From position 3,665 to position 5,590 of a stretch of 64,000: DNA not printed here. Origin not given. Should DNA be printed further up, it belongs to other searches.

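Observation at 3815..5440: Dynamin-family GTPase with an apparently degenerate G3 (DxxG) motif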

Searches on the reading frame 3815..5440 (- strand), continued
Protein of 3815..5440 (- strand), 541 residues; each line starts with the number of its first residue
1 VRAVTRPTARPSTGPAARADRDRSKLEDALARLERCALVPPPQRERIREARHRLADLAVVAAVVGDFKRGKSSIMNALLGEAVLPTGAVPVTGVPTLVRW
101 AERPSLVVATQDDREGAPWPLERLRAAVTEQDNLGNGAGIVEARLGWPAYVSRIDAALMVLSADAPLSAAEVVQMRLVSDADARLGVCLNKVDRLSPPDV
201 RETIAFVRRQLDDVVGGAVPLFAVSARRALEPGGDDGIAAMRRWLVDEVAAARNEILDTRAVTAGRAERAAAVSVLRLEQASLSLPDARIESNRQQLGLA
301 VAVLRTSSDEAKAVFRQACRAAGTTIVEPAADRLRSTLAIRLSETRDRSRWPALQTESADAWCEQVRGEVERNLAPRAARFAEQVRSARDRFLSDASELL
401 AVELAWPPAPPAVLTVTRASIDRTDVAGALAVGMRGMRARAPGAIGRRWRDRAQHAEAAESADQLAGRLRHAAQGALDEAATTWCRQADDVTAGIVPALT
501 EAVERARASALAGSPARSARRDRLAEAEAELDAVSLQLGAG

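Call 33: search_solved_structures(query=A1, max_evalue=0.001, show_alignments=4)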
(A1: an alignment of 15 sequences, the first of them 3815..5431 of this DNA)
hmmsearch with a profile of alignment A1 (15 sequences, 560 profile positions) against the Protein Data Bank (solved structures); distinct sequences matched with E-value up to 0.001: 85 (the best 60 are shown).
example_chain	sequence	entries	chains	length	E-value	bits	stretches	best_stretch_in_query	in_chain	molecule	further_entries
2j68_A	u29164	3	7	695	2.7e-33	118.8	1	35-354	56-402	BACTERIAL DYNAMIN-LIKE PROTEIN | DYNAMIN FAMILY PROTEIN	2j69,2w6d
5owv_C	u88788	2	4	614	6.2e-28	101.1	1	46-265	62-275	GTP-binding protein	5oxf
5owv_A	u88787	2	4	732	7.9e-21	77.6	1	30-361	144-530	GTP-binding protein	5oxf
6j72_A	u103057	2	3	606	1.3e-20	76.9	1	34-416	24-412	Isoniazid inducible gene protein IniA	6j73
5go4_A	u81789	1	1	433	5.5e-16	61.6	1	35-332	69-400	Mitofusin-1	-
5goe_A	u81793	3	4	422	1.7e-14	56.7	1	35-337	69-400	Mitofusin-1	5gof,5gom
5gnt_A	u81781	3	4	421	5.1e-14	55.1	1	35-301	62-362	Mitofusin-1 | Mitofusin-1,Mitofusin-1 fusion protein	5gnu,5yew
5yew_A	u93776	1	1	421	7.1e-14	54.7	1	35-301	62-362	Mitofusin-1,Mitofusin-1 fusion protein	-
7am2_BU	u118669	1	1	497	9e-14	54.3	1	146-219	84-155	GTPase Der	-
7aoi_XL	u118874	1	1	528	9e-14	54.3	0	146-221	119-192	GTP-binding protein, putative,mt-EngA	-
6yxx_EA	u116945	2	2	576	1.4e-13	53.7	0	146-221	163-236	mt-EngA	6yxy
6jfk_A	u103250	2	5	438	1.3e-12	50.4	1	35-353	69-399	Mitofusin-2,cDNA FLJ57997, highly similar to Transmembrane GTPase MFN2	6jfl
5gnr_A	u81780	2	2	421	1.7e-12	50.1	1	35-301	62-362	Mitofusin-1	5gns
6jfm_A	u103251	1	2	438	1.1e-11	47.4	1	35-353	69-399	Mitofusin-2,Mitofusin-2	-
5dn8_A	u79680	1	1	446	3.2e-07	32.7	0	170-278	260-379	GTPase Der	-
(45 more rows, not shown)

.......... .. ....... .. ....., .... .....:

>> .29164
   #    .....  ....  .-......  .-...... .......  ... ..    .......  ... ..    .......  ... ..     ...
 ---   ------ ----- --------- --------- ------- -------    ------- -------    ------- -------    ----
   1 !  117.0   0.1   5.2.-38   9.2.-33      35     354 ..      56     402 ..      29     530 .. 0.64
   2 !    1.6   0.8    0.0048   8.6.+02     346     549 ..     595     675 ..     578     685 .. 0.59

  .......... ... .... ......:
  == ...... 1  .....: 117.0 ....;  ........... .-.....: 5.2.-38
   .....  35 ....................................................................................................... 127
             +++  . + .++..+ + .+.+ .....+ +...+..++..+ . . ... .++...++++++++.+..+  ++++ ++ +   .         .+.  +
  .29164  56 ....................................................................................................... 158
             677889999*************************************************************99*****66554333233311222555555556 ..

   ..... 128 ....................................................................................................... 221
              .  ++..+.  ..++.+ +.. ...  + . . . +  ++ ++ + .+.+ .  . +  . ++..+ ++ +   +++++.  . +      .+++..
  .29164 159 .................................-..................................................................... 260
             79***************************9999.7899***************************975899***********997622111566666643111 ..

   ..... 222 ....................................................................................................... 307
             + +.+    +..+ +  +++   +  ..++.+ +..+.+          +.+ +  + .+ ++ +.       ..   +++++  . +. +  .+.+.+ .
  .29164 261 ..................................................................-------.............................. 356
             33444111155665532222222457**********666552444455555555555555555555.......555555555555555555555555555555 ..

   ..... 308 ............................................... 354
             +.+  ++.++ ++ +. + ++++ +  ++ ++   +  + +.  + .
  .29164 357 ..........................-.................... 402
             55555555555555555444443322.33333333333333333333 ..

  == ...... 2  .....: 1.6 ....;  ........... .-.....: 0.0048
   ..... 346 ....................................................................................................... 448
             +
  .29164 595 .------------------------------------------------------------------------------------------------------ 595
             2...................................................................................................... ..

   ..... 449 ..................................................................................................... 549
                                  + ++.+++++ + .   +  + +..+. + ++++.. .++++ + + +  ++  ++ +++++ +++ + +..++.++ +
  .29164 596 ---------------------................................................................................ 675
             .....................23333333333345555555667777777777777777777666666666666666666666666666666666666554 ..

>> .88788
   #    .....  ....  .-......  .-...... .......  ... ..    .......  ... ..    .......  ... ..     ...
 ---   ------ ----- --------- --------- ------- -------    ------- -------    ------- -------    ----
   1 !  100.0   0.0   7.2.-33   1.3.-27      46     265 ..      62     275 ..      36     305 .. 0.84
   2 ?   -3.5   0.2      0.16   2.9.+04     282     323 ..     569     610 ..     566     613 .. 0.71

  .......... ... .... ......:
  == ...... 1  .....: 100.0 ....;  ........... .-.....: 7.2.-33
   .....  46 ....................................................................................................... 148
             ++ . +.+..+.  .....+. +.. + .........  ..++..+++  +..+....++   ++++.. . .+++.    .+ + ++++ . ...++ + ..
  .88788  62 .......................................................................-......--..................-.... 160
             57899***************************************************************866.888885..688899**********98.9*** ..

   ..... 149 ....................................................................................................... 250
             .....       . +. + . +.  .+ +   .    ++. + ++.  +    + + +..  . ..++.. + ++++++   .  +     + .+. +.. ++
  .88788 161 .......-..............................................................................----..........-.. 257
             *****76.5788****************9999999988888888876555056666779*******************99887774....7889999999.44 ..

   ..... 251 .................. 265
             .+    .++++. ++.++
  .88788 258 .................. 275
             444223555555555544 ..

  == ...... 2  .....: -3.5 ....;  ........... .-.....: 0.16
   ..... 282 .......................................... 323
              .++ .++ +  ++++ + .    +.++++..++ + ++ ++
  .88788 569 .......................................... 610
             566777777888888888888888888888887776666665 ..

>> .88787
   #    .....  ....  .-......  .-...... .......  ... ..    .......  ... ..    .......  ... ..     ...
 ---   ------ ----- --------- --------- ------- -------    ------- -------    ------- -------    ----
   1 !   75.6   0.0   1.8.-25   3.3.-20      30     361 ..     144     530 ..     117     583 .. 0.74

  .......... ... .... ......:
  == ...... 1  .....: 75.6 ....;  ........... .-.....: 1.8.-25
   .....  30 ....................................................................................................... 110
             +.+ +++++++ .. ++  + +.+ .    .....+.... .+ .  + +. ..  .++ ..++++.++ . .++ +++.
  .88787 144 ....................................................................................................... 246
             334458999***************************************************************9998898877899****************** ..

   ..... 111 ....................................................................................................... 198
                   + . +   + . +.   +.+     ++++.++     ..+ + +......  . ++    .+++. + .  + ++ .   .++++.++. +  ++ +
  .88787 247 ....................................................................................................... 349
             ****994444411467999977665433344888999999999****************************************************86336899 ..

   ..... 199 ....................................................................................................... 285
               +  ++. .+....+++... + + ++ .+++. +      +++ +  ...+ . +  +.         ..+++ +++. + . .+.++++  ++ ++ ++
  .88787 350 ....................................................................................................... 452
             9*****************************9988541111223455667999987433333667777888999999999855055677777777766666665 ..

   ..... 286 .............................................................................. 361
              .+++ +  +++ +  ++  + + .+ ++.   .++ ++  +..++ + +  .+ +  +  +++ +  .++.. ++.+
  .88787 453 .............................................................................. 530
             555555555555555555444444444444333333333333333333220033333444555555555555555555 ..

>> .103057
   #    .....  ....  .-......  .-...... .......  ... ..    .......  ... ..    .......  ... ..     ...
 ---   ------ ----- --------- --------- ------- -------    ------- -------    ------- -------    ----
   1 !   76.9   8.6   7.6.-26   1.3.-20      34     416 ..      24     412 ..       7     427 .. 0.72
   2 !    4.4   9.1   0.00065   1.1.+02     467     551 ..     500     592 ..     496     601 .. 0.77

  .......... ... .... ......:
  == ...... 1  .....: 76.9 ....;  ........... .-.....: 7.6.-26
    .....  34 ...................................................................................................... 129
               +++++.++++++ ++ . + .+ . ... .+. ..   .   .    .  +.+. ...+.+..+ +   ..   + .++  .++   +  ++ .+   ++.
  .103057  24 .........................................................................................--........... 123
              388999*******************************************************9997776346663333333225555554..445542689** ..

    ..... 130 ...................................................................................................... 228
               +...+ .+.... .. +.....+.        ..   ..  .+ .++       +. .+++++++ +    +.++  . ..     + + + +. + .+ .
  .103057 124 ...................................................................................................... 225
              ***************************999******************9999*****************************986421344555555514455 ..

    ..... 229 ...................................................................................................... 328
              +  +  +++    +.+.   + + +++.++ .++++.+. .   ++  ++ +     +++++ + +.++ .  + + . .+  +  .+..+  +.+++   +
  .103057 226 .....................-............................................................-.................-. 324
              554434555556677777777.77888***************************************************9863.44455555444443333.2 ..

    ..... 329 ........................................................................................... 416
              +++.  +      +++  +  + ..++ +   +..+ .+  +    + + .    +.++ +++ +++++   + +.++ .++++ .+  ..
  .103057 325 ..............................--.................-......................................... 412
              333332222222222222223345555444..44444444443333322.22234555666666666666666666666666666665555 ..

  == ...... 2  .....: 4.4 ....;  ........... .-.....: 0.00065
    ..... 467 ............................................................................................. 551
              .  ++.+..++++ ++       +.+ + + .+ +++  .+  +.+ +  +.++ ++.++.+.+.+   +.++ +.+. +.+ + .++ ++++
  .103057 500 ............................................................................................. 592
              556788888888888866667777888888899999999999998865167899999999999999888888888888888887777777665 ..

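Call 35: search_protein_families(library=ncbifam, proteins=[window:3815-5431:-], max_evalue=0.01)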
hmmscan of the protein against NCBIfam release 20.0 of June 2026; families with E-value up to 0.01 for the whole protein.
window:3815-5431:- (538 aa): 4 families
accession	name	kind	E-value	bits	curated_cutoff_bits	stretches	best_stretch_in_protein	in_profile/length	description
NF007368.0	PRK09866.1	equivalog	2.7e-07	29.3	1146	1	46-97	60-111/742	clamp-binding protein CrfC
NF052648.1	DynmDynABac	equivalog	5.9e-06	24.4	1600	1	52-95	38-81/1187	dynamin GTPase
TIGR03594.1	GTPase_EngA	equivalog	0.00041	19.5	306.7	0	53-80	173-200/432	ribosome biogenesis GTPase Der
NF000908.1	PRK00089.1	equivalog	0.0024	17.2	237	0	57-85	5-33/291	GTPase Era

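Call 55: list_cluster_members(proteins=[P0001, P0002, P0009, P0180])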
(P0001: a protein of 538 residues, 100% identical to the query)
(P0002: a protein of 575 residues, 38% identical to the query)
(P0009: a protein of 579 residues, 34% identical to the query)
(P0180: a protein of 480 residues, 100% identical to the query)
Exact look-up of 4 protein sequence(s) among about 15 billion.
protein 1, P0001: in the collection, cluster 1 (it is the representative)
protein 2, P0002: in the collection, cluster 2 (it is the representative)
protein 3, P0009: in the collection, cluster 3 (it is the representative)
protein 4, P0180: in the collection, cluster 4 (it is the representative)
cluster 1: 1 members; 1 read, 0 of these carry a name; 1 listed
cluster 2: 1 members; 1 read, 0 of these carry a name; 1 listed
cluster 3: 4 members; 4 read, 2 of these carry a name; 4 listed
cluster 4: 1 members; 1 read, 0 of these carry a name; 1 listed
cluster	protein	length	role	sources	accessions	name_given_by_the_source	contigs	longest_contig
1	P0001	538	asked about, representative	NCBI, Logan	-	-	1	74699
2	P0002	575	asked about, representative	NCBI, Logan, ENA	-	-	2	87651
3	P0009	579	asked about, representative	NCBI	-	-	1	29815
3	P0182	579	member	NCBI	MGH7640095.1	MAG: dynamin family protein [Candidatus Dormibacteria bacterium]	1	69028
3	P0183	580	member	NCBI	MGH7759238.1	MAG: dynamin family protein, partial [Candidatus Dormibacteria bacterium]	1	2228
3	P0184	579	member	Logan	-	-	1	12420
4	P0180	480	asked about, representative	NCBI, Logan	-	-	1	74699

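Call 56: predict_structure(alignment_id=A3)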
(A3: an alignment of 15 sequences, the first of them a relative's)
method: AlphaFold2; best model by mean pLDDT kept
length: 545 residues; sequences in the alignment: 15
mean_pLDDT: 82.8   pTM: 0.73
mean pLDDT of the five models: 82.8, 80.1, 80.1, 78.0, 77.0
residues with pLDDT >= 90: 183; 70-90: 287; 50-70: 50; < 50: 25
segments of 3 or more residues with pLDDT < 50: 1-6, 418-426, 430-439
pLDDT, mean of each block of 10 residues (from residue 1): 53 91 87 94 94 88 89 77 96 93 93 89 95 95 85 84 94 77 81 90 88 86 79 87 79 94 91 89 84 82 88 86 86 92 94 90 85 84 80 80 85 64 48 43 59 81 90 87 78 71 77 74 64 86 76
secondary structure, 60 per line:
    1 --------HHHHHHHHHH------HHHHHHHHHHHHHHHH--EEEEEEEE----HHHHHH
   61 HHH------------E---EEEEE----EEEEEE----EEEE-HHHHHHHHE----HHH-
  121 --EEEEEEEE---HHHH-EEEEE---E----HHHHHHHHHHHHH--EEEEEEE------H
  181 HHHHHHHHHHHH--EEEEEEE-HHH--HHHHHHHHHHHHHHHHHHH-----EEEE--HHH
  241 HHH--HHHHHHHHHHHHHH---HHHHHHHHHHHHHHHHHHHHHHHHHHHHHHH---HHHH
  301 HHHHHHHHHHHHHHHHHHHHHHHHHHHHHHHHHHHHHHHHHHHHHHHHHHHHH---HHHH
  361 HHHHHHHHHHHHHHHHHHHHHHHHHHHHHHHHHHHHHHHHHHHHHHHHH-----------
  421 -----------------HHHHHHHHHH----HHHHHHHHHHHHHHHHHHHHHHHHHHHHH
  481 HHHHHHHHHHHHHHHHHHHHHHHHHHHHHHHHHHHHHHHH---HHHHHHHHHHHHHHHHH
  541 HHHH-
elements in order: H9-18 H25-40 E43-50 H55-63 E80-84 E89-94 E99-102 H104-111 E123-130 H134-137 E139-143 H152-164 E167-173 H180-192 E195-201 H208-226 E232-235 H238-243 H246-259 H263-293 H297-353 H357-409 H438-447 H452-520 H524-544
